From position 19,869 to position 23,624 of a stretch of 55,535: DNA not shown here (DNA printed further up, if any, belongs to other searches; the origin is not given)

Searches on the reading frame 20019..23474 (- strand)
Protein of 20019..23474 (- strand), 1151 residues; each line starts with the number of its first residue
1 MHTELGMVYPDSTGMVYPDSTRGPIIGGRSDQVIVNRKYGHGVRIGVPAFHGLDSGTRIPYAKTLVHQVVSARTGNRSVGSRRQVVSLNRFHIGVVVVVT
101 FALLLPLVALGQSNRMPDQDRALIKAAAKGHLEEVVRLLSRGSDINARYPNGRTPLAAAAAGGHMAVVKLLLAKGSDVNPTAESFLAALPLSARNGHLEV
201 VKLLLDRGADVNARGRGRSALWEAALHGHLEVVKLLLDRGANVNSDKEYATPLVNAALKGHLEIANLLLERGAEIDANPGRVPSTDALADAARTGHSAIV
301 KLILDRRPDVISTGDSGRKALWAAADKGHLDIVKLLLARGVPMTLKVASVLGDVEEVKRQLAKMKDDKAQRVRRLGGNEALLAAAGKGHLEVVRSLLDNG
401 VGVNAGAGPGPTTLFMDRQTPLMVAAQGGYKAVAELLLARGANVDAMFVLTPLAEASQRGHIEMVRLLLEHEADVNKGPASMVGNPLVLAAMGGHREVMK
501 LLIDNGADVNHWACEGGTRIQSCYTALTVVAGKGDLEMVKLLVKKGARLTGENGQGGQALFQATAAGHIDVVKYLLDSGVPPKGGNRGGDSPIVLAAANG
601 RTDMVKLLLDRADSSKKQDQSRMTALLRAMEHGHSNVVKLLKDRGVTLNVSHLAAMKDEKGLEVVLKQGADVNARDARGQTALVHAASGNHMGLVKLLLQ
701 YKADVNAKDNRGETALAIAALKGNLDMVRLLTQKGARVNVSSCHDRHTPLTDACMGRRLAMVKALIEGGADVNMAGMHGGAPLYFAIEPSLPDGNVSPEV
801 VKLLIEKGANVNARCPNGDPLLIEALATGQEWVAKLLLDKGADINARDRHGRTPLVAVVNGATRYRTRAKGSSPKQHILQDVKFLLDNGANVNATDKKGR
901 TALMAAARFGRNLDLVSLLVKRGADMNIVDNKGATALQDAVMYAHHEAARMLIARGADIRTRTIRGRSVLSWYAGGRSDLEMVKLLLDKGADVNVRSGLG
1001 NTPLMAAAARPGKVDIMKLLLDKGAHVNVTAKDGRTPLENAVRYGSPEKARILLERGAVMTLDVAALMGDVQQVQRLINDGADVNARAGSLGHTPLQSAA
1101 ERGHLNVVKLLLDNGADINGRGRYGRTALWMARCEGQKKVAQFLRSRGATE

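Call 32: search_protein_families(library=pfam, proteins=[window:20019-23474:-], max_evalue=0.01)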
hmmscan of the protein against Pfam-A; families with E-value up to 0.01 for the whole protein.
window:20019-23474:- (1151 aa): 8 families
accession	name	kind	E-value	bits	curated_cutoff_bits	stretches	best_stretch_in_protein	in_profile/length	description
PF12796.13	Ank_2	-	4.4e-179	582.1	27.3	13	192-277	4-88/90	Ankyrin repeats (3 copies)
PF00023.36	Ank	-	1.3e-159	509.1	21.1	16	1092-1120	2-30/33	Ankyrin repeat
PF13637.12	Ank_4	-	3.1e-130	421.5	22.7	18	683-731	1-49/50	Ankyrin repeats (many copies)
PF13606.12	Ank_3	-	4e-120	375.6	22.3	6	1092-1119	2-29/30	Ankyrin repeat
PF13857.12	Ank_5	-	4.9e-101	329.9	27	10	667-719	3-56/56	Ankyrin repeats (many copies)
PF24521.3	Ank_KRIT1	-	3.4e-45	153.9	80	6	117-208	16-108/149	KRIT1 ankyrin-repeats domain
PF23745.1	ANK_LRRK2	-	2e-23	83.1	27.5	0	156-239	35-115/130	LRRK2 ANK repeat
PF19902.4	DUF6375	-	0.0056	17.8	27.5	0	716-747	94-126/132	Family of unknown function (DUF6375)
